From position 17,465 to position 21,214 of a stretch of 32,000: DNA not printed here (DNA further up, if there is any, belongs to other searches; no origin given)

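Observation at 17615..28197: Four-gene DUF499 ATPase / small protein / DUF1156 methyltransferase / PLD-SNF2 helicase module (PbeABCD- or Hma-like)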

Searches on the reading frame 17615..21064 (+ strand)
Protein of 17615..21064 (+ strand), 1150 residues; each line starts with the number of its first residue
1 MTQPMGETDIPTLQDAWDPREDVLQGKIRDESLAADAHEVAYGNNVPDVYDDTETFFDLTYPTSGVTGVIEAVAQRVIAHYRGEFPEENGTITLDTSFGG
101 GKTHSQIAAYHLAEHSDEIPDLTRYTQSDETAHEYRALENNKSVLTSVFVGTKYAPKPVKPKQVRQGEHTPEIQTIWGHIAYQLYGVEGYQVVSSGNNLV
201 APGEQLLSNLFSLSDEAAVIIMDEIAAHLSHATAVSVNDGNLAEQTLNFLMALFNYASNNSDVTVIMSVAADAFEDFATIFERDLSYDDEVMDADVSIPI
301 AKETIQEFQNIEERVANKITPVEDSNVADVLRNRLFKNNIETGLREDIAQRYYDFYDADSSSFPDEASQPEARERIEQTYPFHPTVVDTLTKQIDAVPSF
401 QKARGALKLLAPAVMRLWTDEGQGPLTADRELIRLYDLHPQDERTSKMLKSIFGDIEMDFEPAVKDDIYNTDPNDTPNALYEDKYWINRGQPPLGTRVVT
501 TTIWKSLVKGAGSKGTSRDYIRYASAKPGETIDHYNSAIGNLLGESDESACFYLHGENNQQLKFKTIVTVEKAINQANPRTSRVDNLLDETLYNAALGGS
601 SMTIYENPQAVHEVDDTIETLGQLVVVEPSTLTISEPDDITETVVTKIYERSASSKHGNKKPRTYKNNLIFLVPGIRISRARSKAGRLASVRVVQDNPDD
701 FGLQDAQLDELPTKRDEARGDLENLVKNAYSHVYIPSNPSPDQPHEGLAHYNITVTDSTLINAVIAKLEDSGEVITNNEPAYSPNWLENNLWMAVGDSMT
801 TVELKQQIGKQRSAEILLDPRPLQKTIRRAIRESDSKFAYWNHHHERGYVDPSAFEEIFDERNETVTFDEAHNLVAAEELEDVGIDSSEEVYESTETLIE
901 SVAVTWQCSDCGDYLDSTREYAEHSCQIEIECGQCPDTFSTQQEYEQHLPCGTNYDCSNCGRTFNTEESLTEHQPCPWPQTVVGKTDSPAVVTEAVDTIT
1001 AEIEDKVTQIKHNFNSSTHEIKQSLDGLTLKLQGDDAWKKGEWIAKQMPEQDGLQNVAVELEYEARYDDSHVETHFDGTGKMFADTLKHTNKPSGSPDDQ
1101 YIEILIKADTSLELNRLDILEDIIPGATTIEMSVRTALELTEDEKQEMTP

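Call 3: search_protein_families(library=pfam, proteins=[window:17615-21064:+], max_evalue=0.01)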
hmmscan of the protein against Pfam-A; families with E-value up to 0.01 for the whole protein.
window:17615-21064:+ (1150 aa): 5 families
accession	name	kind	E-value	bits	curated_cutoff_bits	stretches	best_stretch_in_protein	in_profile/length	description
PF04465.17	DUF499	-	3.5e-26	91.8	23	1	132-472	11-319/1024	Protein of unknown function (DUF499)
PF13894.12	zf-C2H2_4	-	7e-05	23.7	27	0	931-949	2-20/24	C2H2-type zinc finger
PF00096.32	zf-C2H2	-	0.00031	21.5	25.2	0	955-974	1-20/23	Zinc finger, C2H2 type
PF12171.14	zf-C2H2_jaz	-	0.00066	20.2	22.6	0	955-974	2-21/27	Zinc-finger double-stranded RNA-binding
PF00004.35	AAA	-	0.0036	18.2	21.2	0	187-268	29-107/131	ATPase family associated with various cellular activities (AAA)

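Call 4: search_protein_families(library=padloc, proteins=[window:17615-21064:+], max_evalue=0.01)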
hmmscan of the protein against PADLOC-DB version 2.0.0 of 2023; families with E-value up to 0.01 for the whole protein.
window:17615-21064:+ (1150 aa): 3 families
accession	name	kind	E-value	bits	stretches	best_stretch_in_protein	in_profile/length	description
PDLC00662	HmaC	-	2.6e-78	262.3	1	18-850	11-786/941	AAA+ ATPase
PDLC02192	DUF499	-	8.6e-23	78.1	1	170-739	121-631/1022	-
PDLC02488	BrxC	-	0.00027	17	1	305-411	335-439/1240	BrxC-PglY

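Call 9: search_protein_families(library=ncbifam, proteins=[window:17615-21064:+], max_evalue=0.001)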
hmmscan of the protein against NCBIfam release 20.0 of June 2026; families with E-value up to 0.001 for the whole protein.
window:17615-21064:+ (1150 aa): 1 family
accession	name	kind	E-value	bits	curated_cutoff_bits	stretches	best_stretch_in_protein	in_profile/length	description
NF042962.1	DUF499_antiphage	equivalog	1.5e-39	135.7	1200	1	171-772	122-665/1025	anti-phage-associated DUF499 domain-containing protein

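Call 63: search_solved_structures(query=window:17615-21064:+, max_evalue=0.01)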
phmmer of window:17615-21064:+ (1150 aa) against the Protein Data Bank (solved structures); distinct sequences matched with E-value up to 0.01: 1.
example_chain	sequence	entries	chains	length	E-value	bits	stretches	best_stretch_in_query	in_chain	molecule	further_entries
2i13_A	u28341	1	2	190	0.0067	17.9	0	900-975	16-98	Aart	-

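Call 76: search_dna_similar(query=window:17615-21064:+, collection=plasmids, mode=protein, max_rows=45, rows=best)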
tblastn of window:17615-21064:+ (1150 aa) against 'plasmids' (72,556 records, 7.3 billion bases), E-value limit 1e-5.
Records with a match: 138; places in all: 147; records where one place covers at least 80% of the query: 18.
Best place of each record, by identity: <60% 138.
By first word of the organism name: Rhodococcus 20; Thermus 16; Acinetobacter 7; Nostoc 6; Leptolyngbya 6; Haloarcula 4; Halobacterium 4; Planktothrix 4; Haloplanus 3; Picosynechococcus 3; and 49 more.
By predicted mobility (MOB-suite, as given by PLSDB): non-mobilizable 90; conjugative 24; mobilizable 24.
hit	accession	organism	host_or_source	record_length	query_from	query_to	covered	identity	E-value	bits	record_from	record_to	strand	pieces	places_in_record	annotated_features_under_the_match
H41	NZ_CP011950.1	Haloferax gibbonsii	whole genome,saline saltern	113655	1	1135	99%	35.0%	0e+0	641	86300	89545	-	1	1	DUF499 domain-containing protein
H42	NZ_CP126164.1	Haloarcula pelagica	cell culture,sediment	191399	6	903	78%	39.7%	0e+0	635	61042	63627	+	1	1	DUF499 domain-containing protein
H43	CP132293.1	Haloferacaceae archaeon XH8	cell culture,Pickle salt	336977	11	903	78%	39.6%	0e+0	630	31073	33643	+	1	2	record has no annotation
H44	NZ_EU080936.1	Halobacterium sp. GN101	-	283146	11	903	78%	39.6%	0e+0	633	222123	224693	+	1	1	DUF499 domain-containing protein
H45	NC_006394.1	Haloarcula marismortui ATCC 43049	-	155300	11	903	78%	39.5%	0e+0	632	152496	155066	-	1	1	DUF499 domain-containing protein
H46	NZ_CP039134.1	Haloarcula marismortui ATCC 43049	Cell culture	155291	11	903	78%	39.5%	0e+0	632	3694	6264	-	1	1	DUF499 domain-containing protein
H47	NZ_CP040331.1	Natrinema versiforme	-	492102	11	903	78%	39.5%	0e+0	632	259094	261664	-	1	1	DUF499 domain-containing protein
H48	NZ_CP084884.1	Natrinema zhouii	pure culture,Salt mine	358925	5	1135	98%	31.1%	3e-135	462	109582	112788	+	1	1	DUF499 domain-containing protein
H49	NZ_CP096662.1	Halorussus limi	cell culture,saline soil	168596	11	903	78%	39.4%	0e+0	628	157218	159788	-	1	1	DUF499 domain-containing protein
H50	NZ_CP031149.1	Haloplanus rubicundus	solar salt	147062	5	1135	98%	31.0%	4e-140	477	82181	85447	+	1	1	DUF499 domain-containing protein | hypothetical protein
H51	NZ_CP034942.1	Halorubrum ezzemoulense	Cell Culture,Hypersaline Lake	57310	11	903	78%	39.2%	0e+0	626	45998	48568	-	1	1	DUF499 domain-containing protein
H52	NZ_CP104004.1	Salinirubellus salinus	cell cuture,Zhoushan marine solar ...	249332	5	1135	98%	30.9%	1e-133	458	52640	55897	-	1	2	ATP-binding protein | hypothetical protein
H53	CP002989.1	halophilic archaeon DL31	-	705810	11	1100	94%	30.7%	2e-98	471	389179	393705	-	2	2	transposase (ISH3)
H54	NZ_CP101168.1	Haloglomus halophilum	cell culture,salt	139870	5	1115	97%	29.9%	5e-137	468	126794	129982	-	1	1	DUF499 domain-containing protein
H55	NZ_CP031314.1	Halobellus limi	Cell culture,Taibei marine solar ...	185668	8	1100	95%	30.2%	2e-134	460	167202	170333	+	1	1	DUF499 domain-containing protein | hypothetical protein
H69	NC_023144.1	Rhodococcus pyridinivorans SB3094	-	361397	5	936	81%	24.4%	6e-40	170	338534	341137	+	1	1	DUF499 domain-containing protein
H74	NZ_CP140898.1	Sinorhizobium medicae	Medicago lupulina,whole organism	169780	1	834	73%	26.4%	4e-53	212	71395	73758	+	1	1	DUF499 domain-containing protein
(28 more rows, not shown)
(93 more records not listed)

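Call 78: get_annotated_region(hit=H74, flank=9000)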
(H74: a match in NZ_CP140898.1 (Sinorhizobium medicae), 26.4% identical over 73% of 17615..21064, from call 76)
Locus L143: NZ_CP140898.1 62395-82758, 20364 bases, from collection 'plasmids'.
description: Sinorhizobium medicae strain ml49 plasmid pMl1, complete sequence
organism: Sinorhizobium medicae (NCBI taxid 110321)
taxonomy: Bacteria; Pseudomonadota; Alphaproteobacteria; Hyphomicrobiales; Rhizobiaceae; Sinorhizobium; Sinorhizobium medicae
host: -; source: Medicago lupulina,whole organism; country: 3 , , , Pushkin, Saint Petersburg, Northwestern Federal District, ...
typing (MOB-suite, as given by PLSDB): conjugative; replicon rep_cluster_492; relaxase MOBP; mating-pair formation MPF_T
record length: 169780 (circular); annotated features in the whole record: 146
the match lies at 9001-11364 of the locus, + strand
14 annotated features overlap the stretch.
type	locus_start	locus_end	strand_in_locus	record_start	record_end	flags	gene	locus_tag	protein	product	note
CDS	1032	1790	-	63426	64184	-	-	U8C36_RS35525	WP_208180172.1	hypothetical protein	-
CDS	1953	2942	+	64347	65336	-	ligD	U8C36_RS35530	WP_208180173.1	non-homologous end-joining DNA ligase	GO:0006310 - DNA recombination [Evidence IEA]; GO:0006281 - DNA repair [Evidence IEA]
CDS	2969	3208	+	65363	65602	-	-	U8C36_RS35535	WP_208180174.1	hypothetical protein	-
CDS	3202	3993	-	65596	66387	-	-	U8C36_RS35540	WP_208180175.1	hypothetical protein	-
CDS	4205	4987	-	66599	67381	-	-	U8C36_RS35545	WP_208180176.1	NYN domain-containing protein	-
CDS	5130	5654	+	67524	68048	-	-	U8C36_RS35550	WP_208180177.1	hypothetical protein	-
CDS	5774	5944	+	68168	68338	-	-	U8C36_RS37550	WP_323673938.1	hypothetical protein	-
CDS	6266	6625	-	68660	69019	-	-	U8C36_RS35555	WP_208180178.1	hypothetical protein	-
CDS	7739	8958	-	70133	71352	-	-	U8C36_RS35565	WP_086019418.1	IS3 family transposase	-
CDS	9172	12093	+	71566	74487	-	-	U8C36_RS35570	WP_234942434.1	DUF499 domain-containing protein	-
CDS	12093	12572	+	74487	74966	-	-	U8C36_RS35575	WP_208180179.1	hypothetical protein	-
CDS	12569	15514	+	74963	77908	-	-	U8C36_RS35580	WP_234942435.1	DUF1156 domain-containing protein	-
CDS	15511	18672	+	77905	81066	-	-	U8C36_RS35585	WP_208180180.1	helicase-related protein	-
CDS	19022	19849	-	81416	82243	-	-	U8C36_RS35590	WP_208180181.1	hypothetical protein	-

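Call 79: get_annotated_region(hit=H69, flank=9000)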
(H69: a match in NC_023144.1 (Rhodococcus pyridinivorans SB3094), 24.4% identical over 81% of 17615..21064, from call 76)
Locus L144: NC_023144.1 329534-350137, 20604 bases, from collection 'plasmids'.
description: Rhodococcus pyridinivorans SB3094 plasmid unnamed, complete sequence
organism: Rhodococcus pyridinivorans SB3094 (NCBI taxid 1435356)
taxonomy: Bacteria; Actinomycetota; Actinomycetes; Mycobacteriales; Nocardiaceae; Rhodococcus; Rhodococcus pyridinivorans; Rhodococcus pyridinivorans SB3094
host: -; source: -; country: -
typing (MOB-suite, as given by PLSDB): non-mobilizable
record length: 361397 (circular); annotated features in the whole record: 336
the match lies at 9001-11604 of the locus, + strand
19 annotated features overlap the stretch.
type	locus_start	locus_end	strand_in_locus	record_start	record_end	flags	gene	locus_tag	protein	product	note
CDS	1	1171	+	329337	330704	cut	-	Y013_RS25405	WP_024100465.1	cytochrome P450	-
CDS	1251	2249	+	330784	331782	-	-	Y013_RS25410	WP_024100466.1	GAF domain-containing protein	-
CDS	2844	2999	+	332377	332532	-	-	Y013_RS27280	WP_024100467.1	hypothetical protein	-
CDS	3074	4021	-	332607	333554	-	-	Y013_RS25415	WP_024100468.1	hypothetical protein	-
CDS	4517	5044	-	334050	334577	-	-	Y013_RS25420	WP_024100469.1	hypothetical protein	-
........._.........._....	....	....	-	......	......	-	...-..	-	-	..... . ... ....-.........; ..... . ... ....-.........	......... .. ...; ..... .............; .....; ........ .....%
CDS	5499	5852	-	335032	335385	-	-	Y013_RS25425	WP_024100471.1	hypothetical protein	-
CDS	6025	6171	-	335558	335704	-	-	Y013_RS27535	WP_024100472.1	hypothetical protein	-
CDS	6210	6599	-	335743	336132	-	-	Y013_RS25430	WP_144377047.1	hypothetical protein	-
CDS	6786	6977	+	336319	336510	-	-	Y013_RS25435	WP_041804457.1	hypothetical protein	-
CDS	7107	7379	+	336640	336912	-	-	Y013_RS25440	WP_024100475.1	hypothetical protein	-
CDS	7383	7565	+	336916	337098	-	-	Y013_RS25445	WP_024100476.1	hypothetical protein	-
CDS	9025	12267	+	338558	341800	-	-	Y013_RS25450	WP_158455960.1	DUF499 domain-containing protein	-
CDS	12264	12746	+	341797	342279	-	-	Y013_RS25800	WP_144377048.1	hypothetical protein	-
CDS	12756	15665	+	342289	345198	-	-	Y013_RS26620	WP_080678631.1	DUF1156 domain-containing protein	-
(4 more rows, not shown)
